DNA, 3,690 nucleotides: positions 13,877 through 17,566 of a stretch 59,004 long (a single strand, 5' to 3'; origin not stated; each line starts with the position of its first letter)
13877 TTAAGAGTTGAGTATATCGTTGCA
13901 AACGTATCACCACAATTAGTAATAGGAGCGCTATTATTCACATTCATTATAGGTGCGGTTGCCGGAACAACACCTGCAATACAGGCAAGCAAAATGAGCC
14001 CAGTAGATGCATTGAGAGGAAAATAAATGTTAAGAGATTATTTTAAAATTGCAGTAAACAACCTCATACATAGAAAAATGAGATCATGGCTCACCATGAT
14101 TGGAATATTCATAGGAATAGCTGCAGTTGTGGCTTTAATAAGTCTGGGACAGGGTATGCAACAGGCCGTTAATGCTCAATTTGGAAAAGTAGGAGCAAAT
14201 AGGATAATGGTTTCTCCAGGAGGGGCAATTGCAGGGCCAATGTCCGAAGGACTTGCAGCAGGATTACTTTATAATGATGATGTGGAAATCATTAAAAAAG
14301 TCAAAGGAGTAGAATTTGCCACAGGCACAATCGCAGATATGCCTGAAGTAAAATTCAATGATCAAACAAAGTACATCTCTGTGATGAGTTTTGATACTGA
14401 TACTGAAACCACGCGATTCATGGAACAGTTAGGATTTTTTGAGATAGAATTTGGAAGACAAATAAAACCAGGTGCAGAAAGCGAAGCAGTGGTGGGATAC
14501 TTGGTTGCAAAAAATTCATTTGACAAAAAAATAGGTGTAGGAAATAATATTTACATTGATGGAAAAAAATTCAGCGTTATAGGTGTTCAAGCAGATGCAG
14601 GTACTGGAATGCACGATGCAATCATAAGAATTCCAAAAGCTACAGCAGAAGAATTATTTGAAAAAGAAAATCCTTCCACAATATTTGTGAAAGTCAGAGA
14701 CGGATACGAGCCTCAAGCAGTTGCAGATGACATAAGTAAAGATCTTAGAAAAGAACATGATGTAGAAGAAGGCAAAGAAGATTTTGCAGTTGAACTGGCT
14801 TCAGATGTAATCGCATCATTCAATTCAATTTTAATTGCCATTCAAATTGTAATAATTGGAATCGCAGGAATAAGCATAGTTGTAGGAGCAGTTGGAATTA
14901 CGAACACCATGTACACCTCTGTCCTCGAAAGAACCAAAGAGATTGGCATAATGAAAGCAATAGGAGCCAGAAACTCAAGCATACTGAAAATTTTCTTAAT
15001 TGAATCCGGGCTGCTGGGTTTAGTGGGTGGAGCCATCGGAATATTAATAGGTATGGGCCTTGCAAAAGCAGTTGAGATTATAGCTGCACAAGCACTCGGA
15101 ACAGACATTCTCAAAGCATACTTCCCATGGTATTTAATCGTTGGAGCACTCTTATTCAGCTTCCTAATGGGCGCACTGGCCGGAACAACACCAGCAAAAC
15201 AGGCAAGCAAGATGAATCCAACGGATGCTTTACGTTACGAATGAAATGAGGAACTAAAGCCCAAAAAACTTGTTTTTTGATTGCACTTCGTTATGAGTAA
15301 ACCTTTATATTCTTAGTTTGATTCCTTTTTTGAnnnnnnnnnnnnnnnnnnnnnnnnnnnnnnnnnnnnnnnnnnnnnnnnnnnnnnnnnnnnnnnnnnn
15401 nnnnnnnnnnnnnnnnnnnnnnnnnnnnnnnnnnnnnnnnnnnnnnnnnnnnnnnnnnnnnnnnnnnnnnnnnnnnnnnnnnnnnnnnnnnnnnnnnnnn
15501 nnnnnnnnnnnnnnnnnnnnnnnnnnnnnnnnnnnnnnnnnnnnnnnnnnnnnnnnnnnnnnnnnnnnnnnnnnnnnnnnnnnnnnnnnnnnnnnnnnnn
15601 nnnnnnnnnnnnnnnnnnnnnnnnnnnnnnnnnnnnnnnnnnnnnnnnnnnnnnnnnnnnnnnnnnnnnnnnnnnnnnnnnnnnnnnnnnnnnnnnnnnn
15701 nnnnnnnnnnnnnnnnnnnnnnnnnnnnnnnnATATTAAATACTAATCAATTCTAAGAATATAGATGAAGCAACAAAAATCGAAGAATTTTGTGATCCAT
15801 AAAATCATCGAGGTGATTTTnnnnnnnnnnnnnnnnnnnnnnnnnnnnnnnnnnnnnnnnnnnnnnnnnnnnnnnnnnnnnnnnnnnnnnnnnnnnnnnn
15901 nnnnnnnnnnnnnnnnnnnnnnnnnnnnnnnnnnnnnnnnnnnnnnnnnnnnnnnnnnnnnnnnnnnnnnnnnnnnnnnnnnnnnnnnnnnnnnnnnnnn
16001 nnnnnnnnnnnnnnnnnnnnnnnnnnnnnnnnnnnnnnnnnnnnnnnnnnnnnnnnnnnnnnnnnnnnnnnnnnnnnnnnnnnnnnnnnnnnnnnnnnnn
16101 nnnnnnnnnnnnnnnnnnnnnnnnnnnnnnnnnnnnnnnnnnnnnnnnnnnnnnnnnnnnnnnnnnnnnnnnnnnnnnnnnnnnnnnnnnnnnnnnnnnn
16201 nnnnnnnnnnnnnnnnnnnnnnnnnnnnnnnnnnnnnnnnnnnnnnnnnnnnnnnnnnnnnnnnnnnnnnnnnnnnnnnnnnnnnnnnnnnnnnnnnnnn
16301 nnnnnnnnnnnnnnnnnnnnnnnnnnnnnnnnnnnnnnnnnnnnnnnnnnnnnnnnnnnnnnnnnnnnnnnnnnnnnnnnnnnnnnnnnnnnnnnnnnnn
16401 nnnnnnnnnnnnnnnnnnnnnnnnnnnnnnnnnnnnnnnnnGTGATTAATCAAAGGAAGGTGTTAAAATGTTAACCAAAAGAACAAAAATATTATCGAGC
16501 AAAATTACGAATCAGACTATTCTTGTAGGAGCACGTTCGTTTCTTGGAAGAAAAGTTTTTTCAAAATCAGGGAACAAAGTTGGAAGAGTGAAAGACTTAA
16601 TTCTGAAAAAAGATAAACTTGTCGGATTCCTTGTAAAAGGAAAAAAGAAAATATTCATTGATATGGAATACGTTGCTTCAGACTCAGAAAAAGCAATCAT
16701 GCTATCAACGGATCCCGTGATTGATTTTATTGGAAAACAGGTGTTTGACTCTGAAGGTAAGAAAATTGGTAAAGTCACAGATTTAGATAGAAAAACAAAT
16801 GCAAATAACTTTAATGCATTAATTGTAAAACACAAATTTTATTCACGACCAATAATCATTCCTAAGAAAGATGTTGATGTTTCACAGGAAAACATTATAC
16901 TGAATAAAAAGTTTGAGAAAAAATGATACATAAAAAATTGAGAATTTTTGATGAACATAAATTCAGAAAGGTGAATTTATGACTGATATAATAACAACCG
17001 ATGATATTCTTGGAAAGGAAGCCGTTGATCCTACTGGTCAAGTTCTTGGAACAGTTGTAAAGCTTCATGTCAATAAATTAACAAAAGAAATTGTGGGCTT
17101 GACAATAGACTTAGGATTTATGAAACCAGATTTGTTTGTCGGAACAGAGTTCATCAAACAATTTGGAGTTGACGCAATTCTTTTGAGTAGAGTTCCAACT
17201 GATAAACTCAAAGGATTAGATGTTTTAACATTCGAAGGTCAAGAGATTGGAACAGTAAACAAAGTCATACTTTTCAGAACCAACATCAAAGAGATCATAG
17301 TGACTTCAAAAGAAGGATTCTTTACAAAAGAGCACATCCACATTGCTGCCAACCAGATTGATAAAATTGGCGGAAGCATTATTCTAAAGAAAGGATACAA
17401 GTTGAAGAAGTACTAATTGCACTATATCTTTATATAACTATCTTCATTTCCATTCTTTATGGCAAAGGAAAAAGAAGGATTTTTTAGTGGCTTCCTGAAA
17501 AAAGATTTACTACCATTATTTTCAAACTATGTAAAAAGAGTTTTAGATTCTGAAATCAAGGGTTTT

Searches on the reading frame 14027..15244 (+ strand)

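Call 75: search_protein_families(library=pfam, proteins=[window:14027-15244:+], max_evalue=0.001)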
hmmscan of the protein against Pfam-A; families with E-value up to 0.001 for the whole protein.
window:14027-15244:+ (405 aa): 2 families
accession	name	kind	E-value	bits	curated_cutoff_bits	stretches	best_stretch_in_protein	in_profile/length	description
PF12704.14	MacB_PCD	-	3e-31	109.7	27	1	20-237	1-205/207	MacB-like periplasmic core domain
PF02687.27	FtsX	-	6.1e-22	78.4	25.5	1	279-398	3-120/120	FtsX-like permease C-terminal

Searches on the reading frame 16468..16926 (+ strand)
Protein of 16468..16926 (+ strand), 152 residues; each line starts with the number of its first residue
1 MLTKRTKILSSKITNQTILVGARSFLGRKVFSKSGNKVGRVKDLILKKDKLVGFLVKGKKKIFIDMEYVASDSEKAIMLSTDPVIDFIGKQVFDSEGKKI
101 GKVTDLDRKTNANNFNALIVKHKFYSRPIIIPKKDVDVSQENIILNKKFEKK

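Call 74: search_protein_families(library=pfam, proteins=[window:16468-16926:+], max_evalue=0.001)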
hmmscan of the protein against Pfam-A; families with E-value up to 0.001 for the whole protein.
window:16468-16926:+ (152 aa): 2 families
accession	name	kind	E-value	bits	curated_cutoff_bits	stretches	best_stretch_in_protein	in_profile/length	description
PF05239.21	PRC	-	4.1e-18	65.6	21.2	2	86-146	8-72/78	PRC-barrel domain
PF24986.1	PRC_RimM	-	0.00021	21.3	27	0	85-113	2-30/69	RimM PRC barrel domain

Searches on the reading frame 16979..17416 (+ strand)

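Call 74: search_protein_families(library=pfam, proteins=[window:16979-17416:+], max_evalue=0.001)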
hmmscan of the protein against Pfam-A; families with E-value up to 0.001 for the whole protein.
window:16979-17416:+ (145 aa): 1 family
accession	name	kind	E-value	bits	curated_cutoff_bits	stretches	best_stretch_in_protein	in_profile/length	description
PF05239.21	PRC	-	3.2e-10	40.3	21.2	1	76-140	8-75/78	PRC-barrel domain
